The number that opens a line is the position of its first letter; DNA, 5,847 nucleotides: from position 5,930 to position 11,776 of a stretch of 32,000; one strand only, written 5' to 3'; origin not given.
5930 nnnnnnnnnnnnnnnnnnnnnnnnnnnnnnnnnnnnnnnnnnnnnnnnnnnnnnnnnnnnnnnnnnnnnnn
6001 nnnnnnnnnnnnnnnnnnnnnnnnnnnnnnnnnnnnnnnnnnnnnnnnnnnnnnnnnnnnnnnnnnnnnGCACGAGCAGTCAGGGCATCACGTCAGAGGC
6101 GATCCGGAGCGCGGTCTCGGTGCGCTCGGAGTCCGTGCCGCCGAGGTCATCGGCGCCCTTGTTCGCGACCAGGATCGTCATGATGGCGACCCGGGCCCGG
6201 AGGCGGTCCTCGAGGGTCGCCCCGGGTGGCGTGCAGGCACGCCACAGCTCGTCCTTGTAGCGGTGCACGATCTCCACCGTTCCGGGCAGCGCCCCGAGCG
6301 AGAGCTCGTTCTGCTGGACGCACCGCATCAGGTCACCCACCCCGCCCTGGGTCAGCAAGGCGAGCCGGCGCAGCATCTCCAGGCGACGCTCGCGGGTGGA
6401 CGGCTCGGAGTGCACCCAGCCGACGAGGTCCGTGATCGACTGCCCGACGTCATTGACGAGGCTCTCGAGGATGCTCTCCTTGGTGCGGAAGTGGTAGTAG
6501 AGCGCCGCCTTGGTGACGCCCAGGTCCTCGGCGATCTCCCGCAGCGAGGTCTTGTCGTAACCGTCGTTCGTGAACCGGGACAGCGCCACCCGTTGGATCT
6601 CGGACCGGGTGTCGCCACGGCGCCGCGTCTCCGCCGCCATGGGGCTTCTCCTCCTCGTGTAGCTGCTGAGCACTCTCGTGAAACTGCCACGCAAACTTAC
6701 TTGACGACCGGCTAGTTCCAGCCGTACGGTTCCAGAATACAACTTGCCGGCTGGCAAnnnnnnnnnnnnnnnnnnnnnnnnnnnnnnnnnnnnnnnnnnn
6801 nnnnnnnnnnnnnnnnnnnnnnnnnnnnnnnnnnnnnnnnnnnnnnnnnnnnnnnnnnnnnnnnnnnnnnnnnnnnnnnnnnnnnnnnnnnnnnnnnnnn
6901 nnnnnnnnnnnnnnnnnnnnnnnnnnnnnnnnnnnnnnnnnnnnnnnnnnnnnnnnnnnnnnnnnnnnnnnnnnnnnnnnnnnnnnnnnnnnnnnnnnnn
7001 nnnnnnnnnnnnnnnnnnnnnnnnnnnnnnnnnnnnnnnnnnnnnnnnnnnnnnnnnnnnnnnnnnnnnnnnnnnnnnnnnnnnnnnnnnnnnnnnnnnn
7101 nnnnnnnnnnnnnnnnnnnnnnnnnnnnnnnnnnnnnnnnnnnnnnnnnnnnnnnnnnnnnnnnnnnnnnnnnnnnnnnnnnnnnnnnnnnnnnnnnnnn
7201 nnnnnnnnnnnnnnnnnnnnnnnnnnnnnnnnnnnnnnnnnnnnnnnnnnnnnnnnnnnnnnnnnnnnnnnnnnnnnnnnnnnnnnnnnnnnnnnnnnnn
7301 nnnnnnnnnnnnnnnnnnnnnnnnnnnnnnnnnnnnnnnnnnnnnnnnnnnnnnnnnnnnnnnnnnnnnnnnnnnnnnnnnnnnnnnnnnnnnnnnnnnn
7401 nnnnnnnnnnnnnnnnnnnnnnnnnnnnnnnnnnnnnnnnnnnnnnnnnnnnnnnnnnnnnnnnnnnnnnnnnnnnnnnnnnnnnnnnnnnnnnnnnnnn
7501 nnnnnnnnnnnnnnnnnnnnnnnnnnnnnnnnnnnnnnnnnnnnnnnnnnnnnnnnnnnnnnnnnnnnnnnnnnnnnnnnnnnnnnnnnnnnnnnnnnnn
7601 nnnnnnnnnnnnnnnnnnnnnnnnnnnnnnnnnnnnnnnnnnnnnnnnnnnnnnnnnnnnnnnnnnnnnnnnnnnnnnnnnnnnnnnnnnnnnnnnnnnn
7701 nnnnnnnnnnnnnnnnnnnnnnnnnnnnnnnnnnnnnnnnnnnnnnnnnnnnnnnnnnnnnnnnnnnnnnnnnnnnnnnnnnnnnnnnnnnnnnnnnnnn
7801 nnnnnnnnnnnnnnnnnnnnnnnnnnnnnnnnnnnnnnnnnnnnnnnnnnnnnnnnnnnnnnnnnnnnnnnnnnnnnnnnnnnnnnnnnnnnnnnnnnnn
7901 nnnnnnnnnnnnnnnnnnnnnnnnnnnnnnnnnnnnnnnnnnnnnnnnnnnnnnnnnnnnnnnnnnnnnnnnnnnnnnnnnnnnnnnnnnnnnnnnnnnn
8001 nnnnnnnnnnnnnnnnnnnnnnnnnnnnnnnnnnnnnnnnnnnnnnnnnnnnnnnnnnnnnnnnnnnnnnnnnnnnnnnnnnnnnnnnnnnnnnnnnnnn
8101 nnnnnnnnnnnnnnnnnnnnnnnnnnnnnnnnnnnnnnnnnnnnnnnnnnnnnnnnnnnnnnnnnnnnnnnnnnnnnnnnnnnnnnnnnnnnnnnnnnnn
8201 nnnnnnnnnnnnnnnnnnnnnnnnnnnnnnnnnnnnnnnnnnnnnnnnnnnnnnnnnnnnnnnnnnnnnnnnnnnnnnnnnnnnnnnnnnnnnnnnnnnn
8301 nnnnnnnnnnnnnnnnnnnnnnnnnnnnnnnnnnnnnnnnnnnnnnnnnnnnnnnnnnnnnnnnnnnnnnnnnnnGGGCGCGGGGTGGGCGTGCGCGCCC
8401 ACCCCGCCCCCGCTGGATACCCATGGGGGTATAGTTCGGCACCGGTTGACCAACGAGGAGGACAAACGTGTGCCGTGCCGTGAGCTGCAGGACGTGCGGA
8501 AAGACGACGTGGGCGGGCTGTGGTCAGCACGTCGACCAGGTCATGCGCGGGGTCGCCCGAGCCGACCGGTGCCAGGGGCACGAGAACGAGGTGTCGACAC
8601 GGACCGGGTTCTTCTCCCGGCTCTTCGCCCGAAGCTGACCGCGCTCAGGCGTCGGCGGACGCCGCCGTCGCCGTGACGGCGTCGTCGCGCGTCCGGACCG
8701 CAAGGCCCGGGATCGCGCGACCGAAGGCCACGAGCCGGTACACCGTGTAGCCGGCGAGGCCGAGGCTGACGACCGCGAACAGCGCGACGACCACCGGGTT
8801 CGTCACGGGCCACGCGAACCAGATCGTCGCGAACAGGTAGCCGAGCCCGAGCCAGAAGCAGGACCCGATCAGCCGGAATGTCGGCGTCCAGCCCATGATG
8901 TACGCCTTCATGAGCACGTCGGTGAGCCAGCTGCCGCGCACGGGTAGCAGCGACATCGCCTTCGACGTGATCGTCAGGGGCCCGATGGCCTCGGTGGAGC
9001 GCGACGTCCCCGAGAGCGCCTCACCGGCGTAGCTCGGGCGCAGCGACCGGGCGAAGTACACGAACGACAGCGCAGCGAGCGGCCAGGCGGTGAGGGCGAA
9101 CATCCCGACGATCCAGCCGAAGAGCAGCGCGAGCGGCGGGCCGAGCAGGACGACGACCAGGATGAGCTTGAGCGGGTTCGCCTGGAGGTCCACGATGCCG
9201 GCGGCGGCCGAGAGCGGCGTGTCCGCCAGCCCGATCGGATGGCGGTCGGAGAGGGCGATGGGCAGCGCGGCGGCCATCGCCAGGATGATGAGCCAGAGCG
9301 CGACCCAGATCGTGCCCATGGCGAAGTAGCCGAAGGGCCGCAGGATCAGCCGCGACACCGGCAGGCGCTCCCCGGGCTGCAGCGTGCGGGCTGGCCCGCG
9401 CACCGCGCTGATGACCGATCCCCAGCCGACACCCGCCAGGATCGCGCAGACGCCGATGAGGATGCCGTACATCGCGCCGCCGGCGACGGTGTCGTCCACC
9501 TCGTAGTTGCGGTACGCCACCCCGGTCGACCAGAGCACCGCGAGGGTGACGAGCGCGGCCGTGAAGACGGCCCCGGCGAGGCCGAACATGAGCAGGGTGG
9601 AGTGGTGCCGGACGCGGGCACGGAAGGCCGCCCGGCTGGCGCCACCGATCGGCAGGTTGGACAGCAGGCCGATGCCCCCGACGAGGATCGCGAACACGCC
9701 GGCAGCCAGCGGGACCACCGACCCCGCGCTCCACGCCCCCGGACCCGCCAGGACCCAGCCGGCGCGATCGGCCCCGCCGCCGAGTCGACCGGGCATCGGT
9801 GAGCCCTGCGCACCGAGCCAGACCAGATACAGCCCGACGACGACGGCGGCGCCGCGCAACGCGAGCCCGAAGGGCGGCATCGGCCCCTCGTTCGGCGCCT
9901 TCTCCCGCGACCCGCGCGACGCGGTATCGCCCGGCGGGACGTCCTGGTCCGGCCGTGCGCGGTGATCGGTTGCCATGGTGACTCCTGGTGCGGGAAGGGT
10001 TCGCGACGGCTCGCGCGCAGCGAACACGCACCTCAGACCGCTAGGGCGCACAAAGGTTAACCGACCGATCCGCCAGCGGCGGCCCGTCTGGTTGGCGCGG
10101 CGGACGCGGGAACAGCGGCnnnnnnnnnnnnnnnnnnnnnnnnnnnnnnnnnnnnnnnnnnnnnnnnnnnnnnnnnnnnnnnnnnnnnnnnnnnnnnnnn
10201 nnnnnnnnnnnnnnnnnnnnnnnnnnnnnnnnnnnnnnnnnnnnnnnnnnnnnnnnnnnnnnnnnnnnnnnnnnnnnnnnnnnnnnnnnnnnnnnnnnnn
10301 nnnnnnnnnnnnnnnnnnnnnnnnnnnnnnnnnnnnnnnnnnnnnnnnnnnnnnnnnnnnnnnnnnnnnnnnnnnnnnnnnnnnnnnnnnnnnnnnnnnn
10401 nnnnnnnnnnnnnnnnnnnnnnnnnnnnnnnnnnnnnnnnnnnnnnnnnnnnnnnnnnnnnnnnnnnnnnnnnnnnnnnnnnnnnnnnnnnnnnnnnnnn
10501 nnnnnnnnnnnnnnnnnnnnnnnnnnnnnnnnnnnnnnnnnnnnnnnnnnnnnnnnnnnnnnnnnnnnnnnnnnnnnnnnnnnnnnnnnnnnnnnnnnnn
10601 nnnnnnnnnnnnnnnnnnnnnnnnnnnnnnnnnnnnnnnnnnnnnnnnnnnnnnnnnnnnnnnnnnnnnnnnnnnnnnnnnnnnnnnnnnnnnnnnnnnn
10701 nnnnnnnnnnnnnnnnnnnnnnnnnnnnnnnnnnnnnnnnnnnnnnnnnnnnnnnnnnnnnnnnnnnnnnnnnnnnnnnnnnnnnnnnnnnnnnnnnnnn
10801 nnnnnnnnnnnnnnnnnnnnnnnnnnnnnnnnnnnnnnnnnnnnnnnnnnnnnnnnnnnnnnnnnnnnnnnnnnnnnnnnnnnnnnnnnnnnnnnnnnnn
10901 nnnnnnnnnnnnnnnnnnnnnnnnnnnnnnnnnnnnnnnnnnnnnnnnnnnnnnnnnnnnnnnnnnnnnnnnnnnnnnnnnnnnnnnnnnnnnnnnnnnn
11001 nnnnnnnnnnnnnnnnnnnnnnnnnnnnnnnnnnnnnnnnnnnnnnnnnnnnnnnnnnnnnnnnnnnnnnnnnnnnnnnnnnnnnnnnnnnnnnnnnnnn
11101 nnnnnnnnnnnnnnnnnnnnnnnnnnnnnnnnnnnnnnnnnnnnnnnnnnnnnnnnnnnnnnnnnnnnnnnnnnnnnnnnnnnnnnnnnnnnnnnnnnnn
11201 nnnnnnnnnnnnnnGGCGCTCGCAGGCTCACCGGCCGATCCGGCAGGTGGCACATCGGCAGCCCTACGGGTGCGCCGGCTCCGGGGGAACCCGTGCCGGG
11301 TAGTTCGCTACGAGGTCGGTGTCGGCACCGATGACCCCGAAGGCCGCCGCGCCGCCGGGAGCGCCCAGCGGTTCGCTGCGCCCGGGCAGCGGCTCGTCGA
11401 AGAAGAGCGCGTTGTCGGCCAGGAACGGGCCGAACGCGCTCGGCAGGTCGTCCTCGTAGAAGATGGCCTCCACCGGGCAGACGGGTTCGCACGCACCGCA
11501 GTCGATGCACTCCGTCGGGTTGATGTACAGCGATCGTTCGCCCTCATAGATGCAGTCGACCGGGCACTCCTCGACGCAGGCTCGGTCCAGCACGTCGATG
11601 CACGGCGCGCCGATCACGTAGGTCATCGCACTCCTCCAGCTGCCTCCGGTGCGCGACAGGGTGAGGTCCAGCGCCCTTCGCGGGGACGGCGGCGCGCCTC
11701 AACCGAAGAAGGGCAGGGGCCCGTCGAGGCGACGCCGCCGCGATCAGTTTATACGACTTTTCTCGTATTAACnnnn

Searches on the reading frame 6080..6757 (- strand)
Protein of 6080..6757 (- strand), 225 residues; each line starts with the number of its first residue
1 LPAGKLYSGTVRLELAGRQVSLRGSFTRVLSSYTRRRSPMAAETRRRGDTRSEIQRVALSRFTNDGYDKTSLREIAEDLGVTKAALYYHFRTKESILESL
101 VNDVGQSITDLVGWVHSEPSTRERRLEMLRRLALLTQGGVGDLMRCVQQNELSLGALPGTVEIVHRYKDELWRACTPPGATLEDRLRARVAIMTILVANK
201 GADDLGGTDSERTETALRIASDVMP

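Call 12: search_protein_families(library=pfam, proteins=[window:6080-6757:-], max_evalue=0.01)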
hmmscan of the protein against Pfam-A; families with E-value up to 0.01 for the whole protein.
window:6080-6757:- (225 aa): 3 families
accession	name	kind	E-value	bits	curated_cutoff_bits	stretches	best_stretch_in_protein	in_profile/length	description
PF00440.29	TetR_N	-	1.2e-13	51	24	1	57-99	4-46/47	Bacterial regulatory proteins, tetR family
PF04967.18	HTH_10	-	0.0016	18.7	23.1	1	70-95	24-49/53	HTH DNA binding domain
PF12840.13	HTH_20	-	0.0072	16.7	27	0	67-91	16-40/51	Helix-turn-helix domain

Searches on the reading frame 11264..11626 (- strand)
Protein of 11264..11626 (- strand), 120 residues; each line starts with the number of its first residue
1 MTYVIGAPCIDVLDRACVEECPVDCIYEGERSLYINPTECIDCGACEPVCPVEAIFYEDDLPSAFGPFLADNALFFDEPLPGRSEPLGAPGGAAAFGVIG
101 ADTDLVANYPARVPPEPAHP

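Call 12: search_protein_families(library=pfam, proteins=[window:11264-11626:-], max_evalue=0.01)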
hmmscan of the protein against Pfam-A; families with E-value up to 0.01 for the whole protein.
window:11264-11626:- (120 aa): 12 families
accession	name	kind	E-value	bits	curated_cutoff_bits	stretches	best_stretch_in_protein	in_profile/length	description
PF00037.32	Fer4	-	2.1e-11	43.6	21.1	1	34-55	2-23/24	4Fe-4S binding domain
PF12838.12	Fer4_7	-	3.1e-06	28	27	1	15-54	6-52/52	4Fe-4S dicluster domain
PF12837.12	Fer4_6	-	2.8e-05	24.3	25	1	35-55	4-24/24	4Fe-4S binding domain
PF12797.12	Fer4_2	-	3.6e-05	23.9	24.5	1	34-52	4-22/22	4Fe-4S binding domain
PF13187.11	Fer4_9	-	3.8e-05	24.1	27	1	16-55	7-52/52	4Fe-4S dicluster domain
PF25160.1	LdpA_Fe-S-bd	-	3.8e-05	23.8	27.6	1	14-55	6-43/49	LdpA Fe-S cluster-binding domain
PF13484.11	Fer4_16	-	7e-05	24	30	1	39-58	1-20/66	4Fe-4S double cluster binding domain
PF13183.11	Fer4_8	-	8.4e-05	23.5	27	1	39-55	4-20/68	4Fe-4S dicluster domain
PF12800.12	Fer4_4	-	0.00016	22.2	24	1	37-52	1-16/17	4Fe-4S binding domain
PF13237.11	Fer4_10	-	0.00025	21.3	25.5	1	33-52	2-21/53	4Fe-4S dicluster domain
PF12798.12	Fer4_3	-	0.0024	19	27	1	40-54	1-15/15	4Fe-4S binding domain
PF14697.11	Fer4_21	-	0.0061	17.1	35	0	16-55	13-57/59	4Fe-4S dicluster domain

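Call 64: search_protein_families(library=ncbifam, proteins=[window:11264-11626:-], max_evalue=0.001)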
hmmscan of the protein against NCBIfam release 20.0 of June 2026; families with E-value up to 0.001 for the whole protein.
window:11264-11626:- (120 aa): 18 families
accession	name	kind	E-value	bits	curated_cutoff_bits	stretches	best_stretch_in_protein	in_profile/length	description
NF045480.1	FdxA_Actino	equivalog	4.3e-48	162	125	1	1-112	1-104/107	ferredoxin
NF045490.1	FdxA_Protbact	equivalog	6.7e-22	77.7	135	1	1-72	1-72/104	ferredoxin FdxA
NF058577.1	FdxA_fam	equivalog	2.5e-15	56.4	65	1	1-54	1-52/52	4Fe-4S ferredoxin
TIGR04105.1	FeFe_hydrog_B1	subfamily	1e-10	40.9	450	1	2-57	106-161/462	monomeric [FeFe] hydrogenase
NF041715.1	arsenate_red_ArrB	equivalog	1.7e-06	27.8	450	1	8-62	56-111/233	arsenate respiratory reductase iron-sulfur subunit ArrB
NF045874.1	Vhu_polyferre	exception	4.2e-06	25.7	600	1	15-62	134-181/381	F420-non-reducing hydrogenase associated-polyferredoxin VhuB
NF033683.1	di_4Fe-4S_YfhL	equivalog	4.4e-06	26.9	86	1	33-60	3-29/80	YfhL family 4Fe-4S dicluster ferredoxin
NF040864.1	HgcB_ferredoxin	equivalog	5.4e-06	26.2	99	1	15-56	20-62/93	mercury methylation ferredoxin HgcB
NF038355.1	FDH3_beta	equivalog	6.5e-06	26.3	240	1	5-57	50-103/180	formate dehydrogenase FDH3 subunit beta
TIGR01971.1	NuoI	subfamily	2.1e-05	24.1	113.05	1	33-59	76-102/121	NADH-quinone oxidoreductase, chain I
TIGR02700.1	flavo_MJ0208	hypoth_equivalog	2.2e-05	23.8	251.35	1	16-56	155-195/234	dihydromethanopterin reductase (acceptor)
TIGR02951.1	DMSO_dmsB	equivalog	2.5e-05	24.4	214.1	1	2-60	57-117/161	DMSO/selenate family reductase complex B subunit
NF042909.1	FMH_DH_FwdF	exception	7.1e-05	22.1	375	1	30-58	7-35/336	tungsten-dependent formylmethanofuran dehydrogenase subunit FwdF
NF038196.1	ferrodoxin_EFR1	subfamily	7.7e-05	22.8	75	1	30-62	177-208/242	EFR1 family ferrodoxin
TIGR02512.1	FeFe_hydrog_A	subfamily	0.00011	21.2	405.95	1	34-63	46-75/375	[FeFe] hydrogenase, group A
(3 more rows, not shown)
